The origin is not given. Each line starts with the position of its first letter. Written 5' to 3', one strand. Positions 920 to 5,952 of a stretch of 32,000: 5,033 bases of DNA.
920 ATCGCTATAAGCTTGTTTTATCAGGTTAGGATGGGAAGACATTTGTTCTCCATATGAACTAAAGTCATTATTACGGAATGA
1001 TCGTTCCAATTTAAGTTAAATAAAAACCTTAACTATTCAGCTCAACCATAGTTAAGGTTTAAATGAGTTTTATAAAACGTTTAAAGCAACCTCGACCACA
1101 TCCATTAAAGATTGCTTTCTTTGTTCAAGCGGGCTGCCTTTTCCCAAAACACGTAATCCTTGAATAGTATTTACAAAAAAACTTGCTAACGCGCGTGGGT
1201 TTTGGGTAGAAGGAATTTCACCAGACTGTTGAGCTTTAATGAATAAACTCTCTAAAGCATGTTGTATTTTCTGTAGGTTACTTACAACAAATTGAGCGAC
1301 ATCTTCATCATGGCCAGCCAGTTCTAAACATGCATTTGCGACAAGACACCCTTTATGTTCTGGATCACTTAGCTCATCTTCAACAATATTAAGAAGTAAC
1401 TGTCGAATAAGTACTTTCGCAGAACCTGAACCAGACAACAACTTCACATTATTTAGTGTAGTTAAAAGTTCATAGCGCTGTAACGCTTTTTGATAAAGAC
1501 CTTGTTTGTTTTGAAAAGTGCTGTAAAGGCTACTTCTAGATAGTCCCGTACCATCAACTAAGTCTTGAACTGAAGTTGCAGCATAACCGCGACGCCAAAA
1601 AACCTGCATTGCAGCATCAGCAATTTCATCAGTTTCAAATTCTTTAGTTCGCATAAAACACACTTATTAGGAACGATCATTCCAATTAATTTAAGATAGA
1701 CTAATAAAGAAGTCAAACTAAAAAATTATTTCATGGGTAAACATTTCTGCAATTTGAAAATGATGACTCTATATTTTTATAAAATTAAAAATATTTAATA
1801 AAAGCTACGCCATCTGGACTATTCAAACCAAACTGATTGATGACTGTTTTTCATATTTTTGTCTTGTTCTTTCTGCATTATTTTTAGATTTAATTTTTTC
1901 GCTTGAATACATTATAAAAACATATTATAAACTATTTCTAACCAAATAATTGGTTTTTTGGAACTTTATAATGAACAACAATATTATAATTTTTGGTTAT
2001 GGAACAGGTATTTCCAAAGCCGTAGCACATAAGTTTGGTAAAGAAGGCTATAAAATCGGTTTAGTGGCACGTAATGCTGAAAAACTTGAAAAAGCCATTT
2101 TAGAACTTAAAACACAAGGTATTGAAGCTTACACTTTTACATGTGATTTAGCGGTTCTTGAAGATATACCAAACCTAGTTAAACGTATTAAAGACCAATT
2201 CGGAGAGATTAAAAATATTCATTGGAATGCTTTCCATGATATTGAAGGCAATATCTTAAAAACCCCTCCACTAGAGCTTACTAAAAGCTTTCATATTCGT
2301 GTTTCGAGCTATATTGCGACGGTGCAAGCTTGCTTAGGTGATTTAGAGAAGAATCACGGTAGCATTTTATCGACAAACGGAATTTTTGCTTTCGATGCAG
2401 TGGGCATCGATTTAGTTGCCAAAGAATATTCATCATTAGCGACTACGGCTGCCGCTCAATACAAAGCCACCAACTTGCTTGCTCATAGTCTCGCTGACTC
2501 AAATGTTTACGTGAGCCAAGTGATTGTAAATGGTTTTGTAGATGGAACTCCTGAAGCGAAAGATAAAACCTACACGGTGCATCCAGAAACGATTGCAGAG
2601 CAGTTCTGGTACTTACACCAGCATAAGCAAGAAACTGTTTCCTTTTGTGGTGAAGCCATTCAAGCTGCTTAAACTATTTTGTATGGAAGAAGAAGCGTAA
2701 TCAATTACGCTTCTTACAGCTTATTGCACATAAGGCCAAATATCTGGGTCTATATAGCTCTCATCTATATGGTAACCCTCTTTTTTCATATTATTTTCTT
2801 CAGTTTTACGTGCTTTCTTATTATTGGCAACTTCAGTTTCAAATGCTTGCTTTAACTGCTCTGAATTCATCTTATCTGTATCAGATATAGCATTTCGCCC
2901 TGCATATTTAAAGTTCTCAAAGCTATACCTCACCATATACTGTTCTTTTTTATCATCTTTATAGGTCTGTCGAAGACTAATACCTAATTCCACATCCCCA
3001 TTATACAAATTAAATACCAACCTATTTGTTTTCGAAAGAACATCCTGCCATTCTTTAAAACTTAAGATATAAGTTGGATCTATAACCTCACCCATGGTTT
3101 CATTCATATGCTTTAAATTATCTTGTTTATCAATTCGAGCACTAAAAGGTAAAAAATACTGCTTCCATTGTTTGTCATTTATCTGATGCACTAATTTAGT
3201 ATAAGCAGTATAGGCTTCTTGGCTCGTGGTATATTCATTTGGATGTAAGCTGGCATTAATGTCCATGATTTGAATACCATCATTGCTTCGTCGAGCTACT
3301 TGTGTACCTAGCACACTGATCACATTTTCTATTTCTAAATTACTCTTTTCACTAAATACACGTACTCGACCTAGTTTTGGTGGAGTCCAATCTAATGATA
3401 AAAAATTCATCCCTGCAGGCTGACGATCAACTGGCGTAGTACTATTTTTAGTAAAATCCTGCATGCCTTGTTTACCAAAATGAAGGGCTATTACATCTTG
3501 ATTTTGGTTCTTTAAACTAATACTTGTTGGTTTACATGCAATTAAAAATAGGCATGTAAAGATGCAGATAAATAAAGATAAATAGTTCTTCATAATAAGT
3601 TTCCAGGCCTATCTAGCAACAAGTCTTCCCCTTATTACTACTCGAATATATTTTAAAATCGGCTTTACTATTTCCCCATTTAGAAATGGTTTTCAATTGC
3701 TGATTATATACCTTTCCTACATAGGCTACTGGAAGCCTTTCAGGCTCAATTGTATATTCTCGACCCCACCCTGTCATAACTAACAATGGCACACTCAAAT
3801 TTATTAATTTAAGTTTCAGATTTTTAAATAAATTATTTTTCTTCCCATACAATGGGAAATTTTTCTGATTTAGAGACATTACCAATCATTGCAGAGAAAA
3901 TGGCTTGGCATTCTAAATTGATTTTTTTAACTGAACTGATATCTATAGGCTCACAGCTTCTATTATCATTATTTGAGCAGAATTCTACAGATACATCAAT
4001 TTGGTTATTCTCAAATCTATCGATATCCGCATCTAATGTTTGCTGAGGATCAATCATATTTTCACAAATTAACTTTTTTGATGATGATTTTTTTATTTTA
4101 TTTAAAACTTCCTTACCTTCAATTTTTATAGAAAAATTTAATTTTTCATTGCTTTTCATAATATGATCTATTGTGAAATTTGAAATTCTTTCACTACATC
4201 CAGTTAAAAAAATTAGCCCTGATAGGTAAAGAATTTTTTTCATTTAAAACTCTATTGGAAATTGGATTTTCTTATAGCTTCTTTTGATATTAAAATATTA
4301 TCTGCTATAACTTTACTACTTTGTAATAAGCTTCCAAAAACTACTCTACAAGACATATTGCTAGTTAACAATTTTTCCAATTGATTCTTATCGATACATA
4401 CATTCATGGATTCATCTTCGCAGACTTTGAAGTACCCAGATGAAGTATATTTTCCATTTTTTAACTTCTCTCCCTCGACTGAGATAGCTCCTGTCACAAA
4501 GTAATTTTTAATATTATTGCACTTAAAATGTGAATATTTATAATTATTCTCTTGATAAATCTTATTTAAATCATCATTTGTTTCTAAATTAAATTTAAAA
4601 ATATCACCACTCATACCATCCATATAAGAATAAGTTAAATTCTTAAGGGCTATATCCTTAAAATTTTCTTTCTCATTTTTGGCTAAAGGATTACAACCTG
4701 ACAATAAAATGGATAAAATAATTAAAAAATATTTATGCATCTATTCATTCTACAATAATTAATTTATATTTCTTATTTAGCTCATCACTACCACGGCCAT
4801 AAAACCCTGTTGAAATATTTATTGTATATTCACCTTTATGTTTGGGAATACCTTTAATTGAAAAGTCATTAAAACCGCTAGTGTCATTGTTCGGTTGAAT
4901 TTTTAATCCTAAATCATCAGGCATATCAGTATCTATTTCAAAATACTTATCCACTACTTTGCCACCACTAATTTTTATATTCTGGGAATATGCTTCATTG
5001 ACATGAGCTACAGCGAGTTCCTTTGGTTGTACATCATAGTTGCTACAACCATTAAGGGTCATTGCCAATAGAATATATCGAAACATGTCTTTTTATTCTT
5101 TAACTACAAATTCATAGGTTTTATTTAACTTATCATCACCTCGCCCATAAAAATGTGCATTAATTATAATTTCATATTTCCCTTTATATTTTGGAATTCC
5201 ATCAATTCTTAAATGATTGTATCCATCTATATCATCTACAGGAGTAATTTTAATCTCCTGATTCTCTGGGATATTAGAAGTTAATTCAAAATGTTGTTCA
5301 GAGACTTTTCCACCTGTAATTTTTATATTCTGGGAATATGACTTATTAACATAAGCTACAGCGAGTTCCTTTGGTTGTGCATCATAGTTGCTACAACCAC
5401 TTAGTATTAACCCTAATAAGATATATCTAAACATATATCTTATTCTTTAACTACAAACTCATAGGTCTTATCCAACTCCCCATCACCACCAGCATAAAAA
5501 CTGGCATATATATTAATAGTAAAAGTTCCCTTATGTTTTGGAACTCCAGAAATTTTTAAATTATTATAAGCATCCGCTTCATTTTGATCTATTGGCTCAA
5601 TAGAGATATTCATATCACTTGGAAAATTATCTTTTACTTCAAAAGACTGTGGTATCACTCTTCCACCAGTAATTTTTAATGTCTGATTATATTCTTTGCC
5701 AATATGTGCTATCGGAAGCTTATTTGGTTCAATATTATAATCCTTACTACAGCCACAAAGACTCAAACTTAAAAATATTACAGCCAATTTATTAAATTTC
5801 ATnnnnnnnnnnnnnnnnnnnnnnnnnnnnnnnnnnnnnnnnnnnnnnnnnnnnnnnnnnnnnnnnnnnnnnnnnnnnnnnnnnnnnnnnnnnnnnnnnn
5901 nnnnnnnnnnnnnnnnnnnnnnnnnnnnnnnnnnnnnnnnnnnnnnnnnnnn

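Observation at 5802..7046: VgrG-linked 414-aa cargo protein with a papain/C39-like catalytic signature; candidate uncharacterised T6SS effector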

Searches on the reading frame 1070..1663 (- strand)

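Call 16: search_protein_families(library=pfam, proteins=[window:1070-1663:-], max_evalue=0.001)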
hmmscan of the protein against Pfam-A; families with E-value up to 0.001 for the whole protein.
window:1070-1663:- (197 aa): 3 families
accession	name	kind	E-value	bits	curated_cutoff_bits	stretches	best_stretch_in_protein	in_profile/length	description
PF00440.29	TetR_N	-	3.4e-13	49.6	24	1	14-58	1-45/47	Bacterial regulatory proteins, tetR family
PF16925.10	TetR_C_13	-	3.5e-10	40.7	27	1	101-170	20-89/109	Tetracyclin repressor-like, C-terminal domain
PF21993.1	TetR_C_13_2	-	0.00012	22.7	27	1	94-171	12-85/103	Transcriptional regulator LmrA/YxaF-like, C-terminal domain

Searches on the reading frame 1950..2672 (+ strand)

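Call 16: search_protein_families(library=pfam, proteins=[window:1950-2672:+], max_evalue=0.001)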
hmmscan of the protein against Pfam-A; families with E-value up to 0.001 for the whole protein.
window:1950-2672:+ (240 aa): 3 families
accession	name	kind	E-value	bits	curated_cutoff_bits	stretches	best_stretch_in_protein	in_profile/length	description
PF00106.31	adh_short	-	6.3e-22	78.5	26.6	1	11-204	2-188/195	short chain dehydrogenase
PF13561.12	adh_short_C2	-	8.5e-16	58.7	27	1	19-191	6-171/236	Enoyl-(Acyl carrier protein) reductase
PF08659.16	KR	-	7.2e-05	23.2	22.6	1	13-99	4-94/180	KR domain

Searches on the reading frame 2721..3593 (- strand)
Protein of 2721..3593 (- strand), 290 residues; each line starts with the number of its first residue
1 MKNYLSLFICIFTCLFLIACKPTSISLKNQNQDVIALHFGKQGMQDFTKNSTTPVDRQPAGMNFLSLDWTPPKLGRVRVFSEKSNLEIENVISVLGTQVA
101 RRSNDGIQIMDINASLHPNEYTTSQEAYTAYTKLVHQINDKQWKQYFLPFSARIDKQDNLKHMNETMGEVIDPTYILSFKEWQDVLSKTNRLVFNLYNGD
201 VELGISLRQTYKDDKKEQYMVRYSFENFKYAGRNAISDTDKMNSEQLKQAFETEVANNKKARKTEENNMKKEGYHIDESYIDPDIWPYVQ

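Call 5: search_protein_families(library=pfam, proteins=[window:2721-3593:-], max_evalue=0.1)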
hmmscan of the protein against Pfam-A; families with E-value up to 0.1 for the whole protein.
window:2721-3593:- (290 aa): 1 family
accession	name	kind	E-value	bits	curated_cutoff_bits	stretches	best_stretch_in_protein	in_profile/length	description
PF10259.14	Rogdi_lz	-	0.044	13.6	29.4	1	168-270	144-244/295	Rogdi leucine zipper containing protein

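Call 6: search_protein_families(library=ncbifam, proteins=[window:2721-3593:-], max_evalue=0.1)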
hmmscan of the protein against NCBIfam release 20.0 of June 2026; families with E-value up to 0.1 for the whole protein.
window:2721-3593:- (290 aa): 0 families

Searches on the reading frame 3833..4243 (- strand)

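Call 5: search_protein_families(library=pfam, proteins=[window:3833-4243:-], max_evalue=0.1)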
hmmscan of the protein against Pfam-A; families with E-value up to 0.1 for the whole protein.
window:3833-4243:- (136 aa): 0 families

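Call 6: search_protein_families(library=ncbifam, proteins=[window:3833-4243:-], max_evalue=0.1)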
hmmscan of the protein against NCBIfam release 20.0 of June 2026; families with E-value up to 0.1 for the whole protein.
window:3833-4243:- (136 aa): 1 family
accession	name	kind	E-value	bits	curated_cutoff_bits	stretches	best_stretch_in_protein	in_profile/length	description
NF045617.1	mostly_LP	subfamily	0.01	15.9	43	1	3-55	2-56/119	putative T6SS immunity periplasmic lipoprotein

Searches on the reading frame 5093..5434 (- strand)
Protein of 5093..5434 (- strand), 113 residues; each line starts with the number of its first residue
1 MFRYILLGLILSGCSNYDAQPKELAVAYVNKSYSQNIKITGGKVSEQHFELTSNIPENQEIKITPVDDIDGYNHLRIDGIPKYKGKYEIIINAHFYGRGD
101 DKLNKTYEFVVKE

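Call 5: search_protein_families(library=pfam, proteins=[window:5093-5434:-], max_evalue=0.1)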
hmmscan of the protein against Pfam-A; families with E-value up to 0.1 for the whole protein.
window:5093-5434:- (113 aa): 1 family
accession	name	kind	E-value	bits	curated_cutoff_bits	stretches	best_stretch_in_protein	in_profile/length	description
PF24049.1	YOMG_N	-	0.094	13.2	27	0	19-78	2-62/89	YOMG N-terminal domain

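Call 6: search_protein_families(library=ncbifam, proteins=[window:5093-5434:-], max_evalue=0.1)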
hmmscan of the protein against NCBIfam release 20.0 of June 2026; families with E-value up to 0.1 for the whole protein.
window:5093-5434:- (113 aa): 0 families

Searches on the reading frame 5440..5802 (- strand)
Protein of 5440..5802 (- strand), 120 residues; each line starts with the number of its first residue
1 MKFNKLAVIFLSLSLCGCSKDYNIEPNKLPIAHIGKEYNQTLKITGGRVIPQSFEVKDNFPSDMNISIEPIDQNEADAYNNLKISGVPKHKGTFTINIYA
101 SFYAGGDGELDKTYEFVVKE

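Call 5: search_protein_families(library=pfam, proteins=[window:5440-5802:-], max_evalue=0.1)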
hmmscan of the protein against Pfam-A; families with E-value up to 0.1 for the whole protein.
window:5440-5802:- (120 aa): 0 families

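Call 6: search_protein_families(library=ncbifam, proteins=[window:5440-5802:-], max_evalue=0.1)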
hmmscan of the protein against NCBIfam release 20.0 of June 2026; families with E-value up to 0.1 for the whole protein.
window:5440-5802:- (120 aa): 1 family
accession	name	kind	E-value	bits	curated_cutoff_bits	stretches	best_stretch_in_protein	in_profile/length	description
NF052634.1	Riean_0653_fam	subfamily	0.031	15.2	57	1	5-106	4-113/176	Riean_0653 family protein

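Call 77: search_protein_families(library=pfam, alignment_id=A5, max_evalue=0.05)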
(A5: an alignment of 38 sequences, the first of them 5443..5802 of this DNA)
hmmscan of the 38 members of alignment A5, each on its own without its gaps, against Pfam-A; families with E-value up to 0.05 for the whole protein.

A. member 1, window:5443-5802:- (120 aa): 0 families

B. families by the number of members that match (of 38 scanned): 5 families
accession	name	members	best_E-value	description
PF05345.18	He_PIG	3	9.9e-09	Putative Ig domain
PF08139.17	LPAM_1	3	0.0011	Prokaryotic membrane lipoprotein lipid attachment site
PF13627.12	LptM_cons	2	0.012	LPS-assembly lipoprotein LptM, conserved region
PF13020.12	NOV_C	1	0.014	Protein NO VEIN, C-terminal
PF17255.8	EbsA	1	0.044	EbsA-like protein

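Call 78: search_solved_structures(query=A5, max_evalue=1, show_alignments=1)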
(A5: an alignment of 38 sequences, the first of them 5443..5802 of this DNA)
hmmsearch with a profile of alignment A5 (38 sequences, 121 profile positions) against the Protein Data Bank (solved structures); distinct sequences matched with E-value up to 1: 7.
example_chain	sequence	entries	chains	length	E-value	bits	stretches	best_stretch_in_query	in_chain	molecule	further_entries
2kyr_A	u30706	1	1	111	0.082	16.2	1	10-64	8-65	Fructose-like phosphotransferase enzyme IIB component 1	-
4m03_A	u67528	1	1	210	0.13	15.6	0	74-102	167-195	Serine-rich adhesin for platelets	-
2hdi_B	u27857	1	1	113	0.15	15.4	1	54-101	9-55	Colicin-Ia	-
8z5n_2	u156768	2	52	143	0.43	13.9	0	1-28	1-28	Flagellar assembly lipoprotein FlgP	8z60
5t5i_C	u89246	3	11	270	0.68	13.3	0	52-107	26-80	Tungsten-containing formylmethanofuran dehydrogenase 2 subunit C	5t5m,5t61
1cii_A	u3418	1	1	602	0.71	13.2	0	50-100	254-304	COLICIN IA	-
7vcr_A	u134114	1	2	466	0.87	12.9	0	30-89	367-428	von Willebrand factor type A domain protein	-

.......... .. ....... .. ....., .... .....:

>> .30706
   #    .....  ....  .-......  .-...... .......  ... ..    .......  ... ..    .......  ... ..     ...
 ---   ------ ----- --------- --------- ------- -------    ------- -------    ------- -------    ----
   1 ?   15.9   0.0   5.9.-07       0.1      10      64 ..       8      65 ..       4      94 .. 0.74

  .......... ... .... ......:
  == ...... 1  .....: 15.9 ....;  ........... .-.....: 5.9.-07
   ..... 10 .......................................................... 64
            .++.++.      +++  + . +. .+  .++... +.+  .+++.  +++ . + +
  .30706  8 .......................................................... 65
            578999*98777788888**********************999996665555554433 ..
